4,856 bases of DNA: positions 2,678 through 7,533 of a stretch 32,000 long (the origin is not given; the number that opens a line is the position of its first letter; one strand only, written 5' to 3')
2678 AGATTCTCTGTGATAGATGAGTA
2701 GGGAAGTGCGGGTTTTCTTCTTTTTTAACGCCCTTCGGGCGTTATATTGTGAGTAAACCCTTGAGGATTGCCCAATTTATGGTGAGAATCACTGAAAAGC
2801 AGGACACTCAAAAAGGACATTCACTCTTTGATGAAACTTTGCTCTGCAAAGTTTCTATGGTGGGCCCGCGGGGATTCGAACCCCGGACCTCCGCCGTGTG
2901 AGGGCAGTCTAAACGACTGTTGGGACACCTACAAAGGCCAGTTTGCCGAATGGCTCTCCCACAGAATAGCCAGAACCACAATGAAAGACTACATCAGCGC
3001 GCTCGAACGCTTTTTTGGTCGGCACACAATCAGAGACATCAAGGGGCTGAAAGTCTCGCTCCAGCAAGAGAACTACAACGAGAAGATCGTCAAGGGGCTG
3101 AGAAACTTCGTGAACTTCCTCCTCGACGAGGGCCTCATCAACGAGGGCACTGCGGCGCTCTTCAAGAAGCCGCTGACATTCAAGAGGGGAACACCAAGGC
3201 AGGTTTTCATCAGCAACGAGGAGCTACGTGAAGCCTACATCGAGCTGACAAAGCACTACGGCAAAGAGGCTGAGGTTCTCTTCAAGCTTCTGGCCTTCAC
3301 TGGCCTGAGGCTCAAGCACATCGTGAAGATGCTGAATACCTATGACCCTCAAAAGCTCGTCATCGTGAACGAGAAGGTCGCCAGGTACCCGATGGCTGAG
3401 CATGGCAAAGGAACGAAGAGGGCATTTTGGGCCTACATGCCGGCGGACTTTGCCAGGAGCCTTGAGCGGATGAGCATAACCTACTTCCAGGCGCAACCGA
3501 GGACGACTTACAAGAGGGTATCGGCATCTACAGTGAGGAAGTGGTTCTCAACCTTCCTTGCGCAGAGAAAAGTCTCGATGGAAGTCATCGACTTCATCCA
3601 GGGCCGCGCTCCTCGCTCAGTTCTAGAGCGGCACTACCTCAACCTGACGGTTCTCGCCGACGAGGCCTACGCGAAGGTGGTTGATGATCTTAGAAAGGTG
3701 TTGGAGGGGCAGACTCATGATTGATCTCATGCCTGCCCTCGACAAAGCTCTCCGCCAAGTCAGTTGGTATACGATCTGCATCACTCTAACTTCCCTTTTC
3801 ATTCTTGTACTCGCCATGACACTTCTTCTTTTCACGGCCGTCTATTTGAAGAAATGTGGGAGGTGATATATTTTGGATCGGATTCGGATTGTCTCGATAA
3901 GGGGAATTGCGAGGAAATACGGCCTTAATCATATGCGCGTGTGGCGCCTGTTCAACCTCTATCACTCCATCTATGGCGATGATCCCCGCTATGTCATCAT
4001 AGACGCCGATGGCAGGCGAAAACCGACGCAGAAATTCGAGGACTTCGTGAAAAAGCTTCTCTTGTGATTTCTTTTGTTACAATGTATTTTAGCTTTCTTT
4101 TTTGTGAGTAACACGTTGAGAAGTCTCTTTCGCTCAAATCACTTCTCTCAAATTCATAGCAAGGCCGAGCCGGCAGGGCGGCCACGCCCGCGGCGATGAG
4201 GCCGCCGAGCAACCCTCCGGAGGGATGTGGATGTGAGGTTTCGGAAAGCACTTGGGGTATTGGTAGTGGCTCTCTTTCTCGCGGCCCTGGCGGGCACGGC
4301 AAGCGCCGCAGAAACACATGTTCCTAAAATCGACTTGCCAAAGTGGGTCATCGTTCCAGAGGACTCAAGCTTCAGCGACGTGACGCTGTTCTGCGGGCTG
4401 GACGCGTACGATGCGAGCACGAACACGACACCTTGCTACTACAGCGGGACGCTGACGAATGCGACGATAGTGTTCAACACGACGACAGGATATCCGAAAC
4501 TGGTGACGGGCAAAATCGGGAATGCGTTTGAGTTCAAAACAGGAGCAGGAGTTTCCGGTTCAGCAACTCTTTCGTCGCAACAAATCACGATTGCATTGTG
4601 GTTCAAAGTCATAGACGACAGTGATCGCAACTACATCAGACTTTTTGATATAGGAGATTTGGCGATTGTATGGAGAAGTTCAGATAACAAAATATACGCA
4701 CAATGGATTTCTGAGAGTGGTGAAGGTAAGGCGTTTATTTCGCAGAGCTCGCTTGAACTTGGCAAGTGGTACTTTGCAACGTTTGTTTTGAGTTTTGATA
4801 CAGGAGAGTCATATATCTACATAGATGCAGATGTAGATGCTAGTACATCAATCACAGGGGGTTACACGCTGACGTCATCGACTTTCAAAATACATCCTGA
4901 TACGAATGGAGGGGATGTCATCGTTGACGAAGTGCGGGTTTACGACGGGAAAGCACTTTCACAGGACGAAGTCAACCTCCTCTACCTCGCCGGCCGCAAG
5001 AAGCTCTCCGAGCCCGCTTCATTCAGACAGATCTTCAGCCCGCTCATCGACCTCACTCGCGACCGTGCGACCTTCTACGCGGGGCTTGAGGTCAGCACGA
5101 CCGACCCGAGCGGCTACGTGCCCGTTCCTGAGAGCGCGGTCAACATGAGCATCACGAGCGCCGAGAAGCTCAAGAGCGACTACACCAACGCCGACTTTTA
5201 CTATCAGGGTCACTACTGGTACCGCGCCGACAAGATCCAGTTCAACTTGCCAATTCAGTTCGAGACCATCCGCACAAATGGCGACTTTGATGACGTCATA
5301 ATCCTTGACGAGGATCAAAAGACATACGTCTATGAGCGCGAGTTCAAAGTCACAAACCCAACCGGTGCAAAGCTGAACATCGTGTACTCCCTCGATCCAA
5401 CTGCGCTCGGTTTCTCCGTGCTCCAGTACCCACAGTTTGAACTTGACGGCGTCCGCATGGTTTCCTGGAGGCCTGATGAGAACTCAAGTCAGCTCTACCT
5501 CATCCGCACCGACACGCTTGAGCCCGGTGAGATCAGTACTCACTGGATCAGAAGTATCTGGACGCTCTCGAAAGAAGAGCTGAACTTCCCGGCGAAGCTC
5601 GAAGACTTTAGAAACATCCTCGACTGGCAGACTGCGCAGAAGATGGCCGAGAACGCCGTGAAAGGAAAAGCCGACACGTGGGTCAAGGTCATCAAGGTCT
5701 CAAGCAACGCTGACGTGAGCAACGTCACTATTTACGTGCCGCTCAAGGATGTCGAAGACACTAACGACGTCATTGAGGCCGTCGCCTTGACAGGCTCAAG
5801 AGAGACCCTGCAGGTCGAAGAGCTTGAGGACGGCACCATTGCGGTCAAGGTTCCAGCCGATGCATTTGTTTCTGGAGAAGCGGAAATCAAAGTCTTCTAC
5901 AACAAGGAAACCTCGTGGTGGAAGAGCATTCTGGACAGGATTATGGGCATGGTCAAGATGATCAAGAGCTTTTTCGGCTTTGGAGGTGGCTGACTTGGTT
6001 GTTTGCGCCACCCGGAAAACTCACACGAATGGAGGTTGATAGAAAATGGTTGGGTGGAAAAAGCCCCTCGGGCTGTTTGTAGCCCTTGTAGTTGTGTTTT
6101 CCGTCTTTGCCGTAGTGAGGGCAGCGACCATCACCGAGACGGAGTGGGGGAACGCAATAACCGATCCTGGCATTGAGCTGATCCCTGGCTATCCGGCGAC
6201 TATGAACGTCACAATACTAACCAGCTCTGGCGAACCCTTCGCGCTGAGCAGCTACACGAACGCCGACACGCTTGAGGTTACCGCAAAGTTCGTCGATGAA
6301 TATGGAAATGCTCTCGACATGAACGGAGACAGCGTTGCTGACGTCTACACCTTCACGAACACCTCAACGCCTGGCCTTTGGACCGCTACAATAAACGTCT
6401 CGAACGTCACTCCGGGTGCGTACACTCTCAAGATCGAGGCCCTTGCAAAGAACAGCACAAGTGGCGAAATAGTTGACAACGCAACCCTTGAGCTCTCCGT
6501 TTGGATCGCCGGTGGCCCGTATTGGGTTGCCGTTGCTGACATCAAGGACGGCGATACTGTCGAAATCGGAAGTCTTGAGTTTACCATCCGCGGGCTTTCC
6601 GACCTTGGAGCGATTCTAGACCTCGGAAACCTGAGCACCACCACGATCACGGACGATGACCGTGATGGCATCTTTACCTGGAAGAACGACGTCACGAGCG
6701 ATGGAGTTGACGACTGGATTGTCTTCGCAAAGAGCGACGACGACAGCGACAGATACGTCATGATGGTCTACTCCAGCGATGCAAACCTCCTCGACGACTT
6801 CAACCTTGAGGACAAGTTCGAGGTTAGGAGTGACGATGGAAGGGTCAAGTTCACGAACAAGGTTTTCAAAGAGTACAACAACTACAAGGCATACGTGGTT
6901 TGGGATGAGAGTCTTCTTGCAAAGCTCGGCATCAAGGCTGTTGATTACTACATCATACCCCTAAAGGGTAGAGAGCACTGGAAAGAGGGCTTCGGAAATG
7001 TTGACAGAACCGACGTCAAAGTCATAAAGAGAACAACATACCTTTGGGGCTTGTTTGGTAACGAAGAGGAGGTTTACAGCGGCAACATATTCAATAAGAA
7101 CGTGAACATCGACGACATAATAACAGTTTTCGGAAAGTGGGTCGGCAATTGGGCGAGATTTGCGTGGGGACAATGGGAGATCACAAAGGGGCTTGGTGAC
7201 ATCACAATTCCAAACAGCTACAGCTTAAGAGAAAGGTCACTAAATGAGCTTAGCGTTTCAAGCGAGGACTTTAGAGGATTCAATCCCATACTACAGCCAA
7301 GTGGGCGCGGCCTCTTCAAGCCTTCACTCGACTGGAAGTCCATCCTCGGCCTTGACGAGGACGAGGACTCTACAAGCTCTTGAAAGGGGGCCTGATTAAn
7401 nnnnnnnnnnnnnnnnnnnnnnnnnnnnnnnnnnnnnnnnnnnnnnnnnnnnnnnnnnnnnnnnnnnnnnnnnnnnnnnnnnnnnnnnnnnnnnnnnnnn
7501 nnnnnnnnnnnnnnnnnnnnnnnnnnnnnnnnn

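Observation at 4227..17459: Thirteen-kb translationally coupled envelope module (secreted proteins + S8 protease + about ten membrane proteins + wHTH + HerA/FtsK ATPase) with no recognisable capsid or conjugation genes: candidate undescribed cell-surface DNA-transfer or particle-forming apparatus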

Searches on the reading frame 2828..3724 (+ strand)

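Call 6: search_protein_families(library=pfam, max_evalue=0.1, proteins=[window:2828-3724:+])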
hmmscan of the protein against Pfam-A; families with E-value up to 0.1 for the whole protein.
window:2828-3724:+ (298 aa): 2 families
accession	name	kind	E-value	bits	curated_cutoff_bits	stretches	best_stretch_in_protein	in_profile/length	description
PF16795.10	Phage_integr_3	-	1.6e-61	207.3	27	1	125-287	1-161/161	Archaeal phage integrase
PF14893.12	PNMA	-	0.08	12.8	25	0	48-89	59-100/161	PNMA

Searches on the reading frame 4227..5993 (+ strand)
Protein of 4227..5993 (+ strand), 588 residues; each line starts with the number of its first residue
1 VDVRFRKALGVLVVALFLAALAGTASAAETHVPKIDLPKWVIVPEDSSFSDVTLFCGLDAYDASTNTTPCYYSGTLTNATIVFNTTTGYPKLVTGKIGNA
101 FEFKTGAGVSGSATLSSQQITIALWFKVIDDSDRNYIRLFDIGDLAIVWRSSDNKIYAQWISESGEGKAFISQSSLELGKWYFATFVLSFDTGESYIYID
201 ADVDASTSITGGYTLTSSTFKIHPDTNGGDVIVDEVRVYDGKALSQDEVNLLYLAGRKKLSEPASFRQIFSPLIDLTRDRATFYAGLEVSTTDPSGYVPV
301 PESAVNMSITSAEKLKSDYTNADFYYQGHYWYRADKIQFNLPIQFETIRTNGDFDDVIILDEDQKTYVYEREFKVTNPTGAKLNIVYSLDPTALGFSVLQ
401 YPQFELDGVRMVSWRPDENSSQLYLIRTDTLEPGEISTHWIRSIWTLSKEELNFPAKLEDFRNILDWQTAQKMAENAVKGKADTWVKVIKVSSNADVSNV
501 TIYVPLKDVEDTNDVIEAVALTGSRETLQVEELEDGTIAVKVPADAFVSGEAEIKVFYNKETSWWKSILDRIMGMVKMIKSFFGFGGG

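Call 5: search_protein_families(library=pfam, max_evalue=0.1, proteins=[window:4227-5993:+])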
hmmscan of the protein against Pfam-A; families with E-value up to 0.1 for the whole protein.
window:4227-5993:+ (588 aa): 1 family
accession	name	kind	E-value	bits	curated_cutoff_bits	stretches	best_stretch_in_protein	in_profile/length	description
PF13385.13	Laminin_G_3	-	4e-17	63.2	27.6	1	111-250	10-151/151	Concanavalin A-like lectin/glucanases superfamily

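Call 20: search_protein_families(library=phrogs, max_evalue=0.01, proteins=[window:4227-5993:+])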
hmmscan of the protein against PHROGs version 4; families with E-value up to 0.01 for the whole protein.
window:4227-5993:+ (588 aa): 0 families

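Call 63: search_dna_similar(query=window:4227-5993:+, collection=phages, mode=protein, max_evalue=0.01)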
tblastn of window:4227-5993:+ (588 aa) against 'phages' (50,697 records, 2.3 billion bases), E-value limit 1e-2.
No match.

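Call 112: search_protein_families(library=padloc, max_evalue=0.01, proteins=[window:4227-5993:+])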
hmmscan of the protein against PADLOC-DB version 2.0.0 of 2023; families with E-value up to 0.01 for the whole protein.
window:4227-5993:+ (588 aa): 0 families

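Call 113: search_protein_families(library=ncbifam, max_evalue=0.01, proteins=[window:4227-5993:+])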
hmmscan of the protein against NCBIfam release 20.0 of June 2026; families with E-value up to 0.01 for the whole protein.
window:4227-5993:+ (588 aa): 0 families

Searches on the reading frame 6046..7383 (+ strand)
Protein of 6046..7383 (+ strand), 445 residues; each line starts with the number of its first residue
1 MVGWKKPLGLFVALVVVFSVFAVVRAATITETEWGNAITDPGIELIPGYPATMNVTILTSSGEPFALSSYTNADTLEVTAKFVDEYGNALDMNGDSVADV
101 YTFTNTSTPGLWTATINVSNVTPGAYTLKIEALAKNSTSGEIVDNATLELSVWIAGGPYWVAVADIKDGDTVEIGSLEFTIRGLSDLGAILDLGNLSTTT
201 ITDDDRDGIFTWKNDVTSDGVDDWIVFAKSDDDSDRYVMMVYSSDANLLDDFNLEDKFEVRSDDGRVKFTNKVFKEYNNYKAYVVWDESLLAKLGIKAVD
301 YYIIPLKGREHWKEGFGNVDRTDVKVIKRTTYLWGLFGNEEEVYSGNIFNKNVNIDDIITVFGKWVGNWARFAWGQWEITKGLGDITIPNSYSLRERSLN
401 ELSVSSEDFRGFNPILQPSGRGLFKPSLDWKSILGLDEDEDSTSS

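Call 5: search_protein_families(library=pfam, max_evalue=0.1, proteins=[window:6046-7383:+])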
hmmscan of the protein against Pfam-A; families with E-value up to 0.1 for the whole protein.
window:6046-7383:+ (445 aa): 3 families
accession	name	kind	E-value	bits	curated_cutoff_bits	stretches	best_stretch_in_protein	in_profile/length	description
PF18962.6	Por_Secre_tail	-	0.0019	18.9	27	1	88-138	25-70/75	Secretion system C-terminal sorting domain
PF07495.19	Y_Y_Y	-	0.013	15.8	26.6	1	108-141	28-55/65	Y_Y_Y domain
PF09269.16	DUF1967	-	0.049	14.1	27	0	164-180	53-69/70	Domain of unknown function (DUF1967)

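Call 20: search_protein_families(library=phrogs, max_evalue=0.01, proteins=[window:6046-7383:+])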
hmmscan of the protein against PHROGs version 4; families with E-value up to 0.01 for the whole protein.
window:6046-7383:+ (445 aa): 0 families

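Call 64: search_dna_similar(query=window:6046-7383:+, collection=phages, mode=protein, max_evalue=0.01)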
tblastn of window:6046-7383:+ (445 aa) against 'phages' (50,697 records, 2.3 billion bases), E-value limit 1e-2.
No match.

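Call 86: search_solved_structures(query=A5, max_evalue=10)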
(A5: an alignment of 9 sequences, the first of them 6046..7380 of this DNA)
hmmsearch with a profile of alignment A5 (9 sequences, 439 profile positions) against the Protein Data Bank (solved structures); distinct sequences matched with E-value up to 10: 5.
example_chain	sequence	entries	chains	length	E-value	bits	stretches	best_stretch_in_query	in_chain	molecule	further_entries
1qs8_A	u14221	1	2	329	0.26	13.1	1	332-393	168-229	PLASMEPSIN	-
8fw5_D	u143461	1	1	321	0.56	12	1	285-361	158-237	GTP-binding protein Gtr1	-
5lp9_A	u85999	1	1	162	1.4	10.7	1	55-127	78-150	Major type 1 subunit fimbrin (Pilin)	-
8zgu_A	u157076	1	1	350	1.8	10.3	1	258-336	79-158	Envelopment polyprotein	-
7nks_B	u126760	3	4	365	2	10.2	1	258-336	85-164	Envelope polyprotein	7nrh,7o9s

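Call 88: find_homologous_proteins(query=A5)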
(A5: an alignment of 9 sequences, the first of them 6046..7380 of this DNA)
Query A5 (9 sequences) (445 aa, profile of the alignment): 34 proteins with E <= 0.001 among 8000 candidates.
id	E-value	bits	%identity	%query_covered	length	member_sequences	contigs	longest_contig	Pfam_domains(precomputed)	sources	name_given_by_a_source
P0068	2.5e-198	677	81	99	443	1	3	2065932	-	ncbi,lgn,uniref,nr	ncbi:hypothetical protein [Thermococcus thioreducens]|uniref:Uncharacterized protein n=1 Tax=Thermoc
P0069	3.1e-195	667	88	99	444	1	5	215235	-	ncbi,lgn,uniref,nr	ncbi:hypothetical protein [Palaeococcus ferrophilus]|uniref:hypothetical protein n=1 Tax=Palaeococcu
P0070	7.9e-192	656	60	94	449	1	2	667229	-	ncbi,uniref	ncbi:hypothetical protein [Pyrococcus kukulkanii]|uniref:Uncharacterized protein n=1 Tax=Pyrococcus 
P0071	7.3e-190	649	83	99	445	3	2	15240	-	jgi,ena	-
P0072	1.4e-189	648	100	92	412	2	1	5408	-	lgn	-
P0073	3.6e-189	647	80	99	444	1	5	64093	-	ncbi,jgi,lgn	jgi:hypothetical protein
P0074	6.3e-189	646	85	99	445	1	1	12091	-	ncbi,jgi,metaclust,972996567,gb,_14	metaclust:\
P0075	1.8e-188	645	63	99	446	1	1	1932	-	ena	-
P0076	3.2e-188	644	61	99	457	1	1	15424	-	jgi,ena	-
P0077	3.9e-188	644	85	94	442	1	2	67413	-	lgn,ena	-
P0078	2.0e-187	641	65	100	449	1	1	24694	-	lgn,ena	-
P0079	1.4e-185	635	79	97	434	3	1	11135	-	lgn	-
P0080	4.3e-185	634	72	99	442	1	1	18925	-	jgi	-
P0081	8.4e-185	633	49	97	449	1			-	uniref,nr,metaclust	uniref:Uncharacterized protein n=1 Tax=Thermococcus sp. AMT11 TaxID=563043 RepID=C8BNC0_9EURY|nr:unk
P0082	1.7e-184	632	72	99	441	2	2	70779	-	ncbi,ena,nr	ncbi:hypothetical protein [Thermococcus sp.]|nr:hypothetical protein [Thermococcus sp.]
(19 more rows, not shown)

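Call 98: predict_structure(alignment_id=A11)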
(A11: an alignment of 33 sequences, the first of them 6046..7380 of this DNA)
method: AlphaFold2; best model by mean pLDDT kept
length: 445 residues; sequences in the alignment: 33
mean_pLDDT: 85.8   pTM: 0.77
mean pLDDT of the five models: 85.8, 85.1, 84.3, 82.8, 79.5
residues with pLDDT >= 90: 238; 70-90: 158; 50-70: 30; < 50: 19
segments of 3 or more residues with pLDDT < 50: 1-4, 20-24, 256-258, 439-445
pLDDT, mean of each block of 10 residues (from residue 1): 50 59 65 86 90 93 91 93 93 91 91 93 93 92 92 93 86 81 88 85 87 88 90 85 89 57 76 91 96 94 92 77 94 91 94 92 90 88 92 93 91 90 90 73 34
secondary structure, 60 per line:
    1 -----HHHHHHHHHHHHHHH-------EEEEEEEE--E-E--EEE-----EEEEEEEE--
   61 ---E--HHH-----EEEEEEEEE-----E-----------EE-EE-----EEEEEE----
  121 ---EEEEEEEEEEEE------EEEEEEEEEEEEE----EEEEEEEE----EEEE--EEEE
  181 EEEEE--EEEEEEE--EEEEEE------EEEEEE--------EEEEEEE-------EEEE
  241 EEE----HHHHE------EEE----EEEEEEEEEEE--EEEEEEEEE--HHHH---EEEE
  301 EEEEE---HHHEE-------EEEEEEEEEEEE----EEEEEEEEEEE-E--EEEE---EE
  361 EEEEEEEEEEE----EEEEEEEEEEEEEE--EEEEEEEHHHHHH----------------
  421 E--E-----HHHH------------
elements in order: H6-20 E28-35 E43-45 E51-58 E75-83 E111-116 E124-135 E142-154 E159-166 E171-174 E177-185 E188-194 E197-202 E209-214 E223-229 E237-243 H248-251 E259-261 E266-276 E279-287 H290-293 E297-305 E321-332 E337-347 E352-355 E359-371 E376-389 E392-398 H399-404 H430-433

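Call 100: fold_search(model_id=the predicted structure, library=pdb)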
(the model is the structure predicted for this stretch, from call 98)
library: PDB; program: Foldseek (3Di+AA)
matches with E <= 10: 1386; with E <= 0.001: 1
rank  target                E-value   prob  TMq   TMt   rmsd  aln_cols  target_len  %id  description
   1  2p9r_A                4.7e-04  1.00  0.17  0.54   5.1       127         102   13  Human alpha2-macroglogulin is composed of multiple domains, as predicted by homology with complement component C3 (released 2007-08-21)
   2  9bfp_A                1.8e-03  0.47  0.16  0.08  19.5       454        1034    9  Cryo-EM structure of Sevenless extracellular domain (monomer) (released 2025-01-29)
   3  5vt4_C                2.3e-03  1.00  0.17  0.12   3.6       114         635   11  Sco GlgEI-V279S in complex with a pyrolidene-based methyl-phosphonate compound (released 2017-06-07)
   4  4u2z_A                2.4e-03  1.00  0.17  0.12   3.6       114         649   11  X-ray crystal structure of an Sco GlgEI-V279S/1,2,2-trifluromaltose complex (released 2015-07-22)
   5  8xgl_B                2.9e-03  1.00  0.19  0.56   7.2       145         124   15  Structure of the Magnaporthe oryzae effector NIS1 (released 2024-09-18)
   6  8xgl_A                2.9e-03  1.00  0.18  0.55   6.5       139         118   16  Structure of the Magnaporthe oryzae effector NIS1 (released 2024-09-18)
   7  4mkm                  3.0e-03  0.72  0.18  0.25  23.2       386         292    7  Repeat domains 1 & 2 of Clostridium perfringens Cpe0147 (released 2013-12-04)
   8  5lgw_A                3.4e-03  1.00  0.17  0.12   3.6       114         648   11  GlgE isoform 1 from Streptomyces coelicolor D394A mutant co-crystallised with maltodextrin (released 2016-08-17)
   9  8k2i_B                3.5e-03  0.98  0.18  0.15  11.0       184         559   12  Crystal structure of Group 2 Oligosaccharide/Monosaccharide-releasing beta-N-acetylhexosaminidase NgaAt from Arabidops (released 2024-04-24)
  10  9ll2_A                3.9e-03  1.00  0.14  0.44   5.2       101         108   17  Crystal structure of the Helicobacter pylori copper resistance determinant CrdA in the apo form (released 2025-11-19)
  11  8fha_B                4.1e-03  0.99  0.18  0.45   6.8       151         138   11  Intramolecular ester bond-containing repeat domain 1 from Suipraoptans intestinalis adhesin (released 2024-06-19)
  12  6dns                  4.1e-03  0.89  0.16  0.12  15.2       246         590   15  Endo-fucoidan hydrolase MfFcnA9 from glycoside hydrolase family 107 (released 2018-10-03)
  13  2zxc_A                4.6e-03  0.99  0.15  0.11   9.0       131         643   16  Ceramidase complexed with C2 (released 2009-02-03)
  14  8fha_A                4.9e-03  0.99  0.17  0.44   6.8       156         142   14  Intramolecular ester bond-containing repeat domain 1 from Suipraoptans intestinalis adhesin (released 2024-06-19)
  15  8k2h_B                4.9e-03  0.99  0.19  0.15   9.6       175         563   12  Crystal structure of Group 2Oligosaccharide/Monosaccharide-releasing beta-N-acetylhexosaminidase NgaAt from Arabidopsi (released 2024-04-24)
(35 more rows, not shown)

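Call 103: fold_search(model_id=the predicted structure, library=viral)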
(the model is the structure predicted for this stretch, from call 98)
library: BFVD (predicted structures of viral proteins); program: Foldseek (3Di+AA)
matches with E <= 10: 951; with E <= 0.001: 11
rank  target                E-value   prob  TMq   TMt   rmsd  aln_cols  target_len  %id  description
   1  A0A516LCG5            1.4e-06  0.99  0.17  0.20  21.2       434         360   13  (no name in the UniProt tables at hand)
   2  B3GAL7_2              2.4e-05  1.00  0.21  0.09  26.0       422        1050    9  AMDV3_1 [uncultured virus]
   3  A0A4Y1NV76            1.4e-04  0.82  0.18  0.16  27.0       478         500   10  (no name in the UniProt tables at hand)
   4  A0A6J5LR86            2.7e-04  0.75  0.17  0.11  21.7       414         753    8  Uncharacterized protein [uncultured Caudovirales phage]
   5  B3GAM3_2              3.2e-04  0.97  0.20  0.12  26.2       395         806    9  AMDV4_2 [uncultured virus]
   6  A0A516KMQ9            4.4e-04  0.60  0.18  0.17  18.6       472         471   11  Uncharacterized protein [Bacillus phage vB_BmeM-Goe8]
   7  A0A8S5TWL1            4.6e-04  0.60  0.16  0.09  20.6       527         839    8  Tail protein [Siphoviridae sp. ctcx61]
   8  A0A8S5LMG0            5.4e-04  0.47  0.15  0.15  38.5       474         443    9  Uncharacterized protein [Siphoviridae sp. ctDuC3]
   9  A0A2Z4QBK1            5.7e-04  0.47  0.15  0.14  23.3       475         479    8  (no name in the UniProt tables at hand)
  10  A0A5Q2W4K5            8.7e-04  1.00  0.17  0.24   5.3       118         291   17  (no name in the UniProt tables at hand)
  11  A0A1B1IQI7            9.2e-04  0.63  0.20  0.21  22.9       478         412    9  (no name in the UniProt tables at hand)
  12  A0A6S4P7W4            1.1e-03  0.57  0.16  0.12  28.0       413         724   12  Cell wall/surface repeat protein [uncultured phage_MedDCM-OCT-S31-C1]
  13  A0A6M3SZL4            1.5e-03  0.57  0.17  0.11  31.3       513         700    9  Minor tail protein [Microbacterium phage Truong]
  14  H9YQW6                1.7e-03  1.00  0.19  0.58   5.3       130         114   12  (no name in the UniProt tables at hand)
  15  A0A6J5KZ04            2.4e-03  1.00  0.17  0.56   4.7       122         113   16  Uncharacterized protein [uncultured Caudovirales phage]
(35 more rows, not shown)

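Call 112: search_protein_families(library=padloc, max_evalue=0.01, proteins=[window:6046-7383:+])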
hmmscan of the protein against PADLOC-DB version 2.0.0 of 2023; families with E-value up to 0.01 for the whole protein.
window:6046-7383:+ (445 aa): 0 families

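Call 113: search_protein_families(library=ncbifam, max_evalue=0.01, proteins=[window:6046-7383:+])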
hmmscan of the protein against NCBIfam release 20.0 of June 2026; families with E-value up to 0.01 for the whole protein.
window:6046-7383:+ (445 aa): 0 families
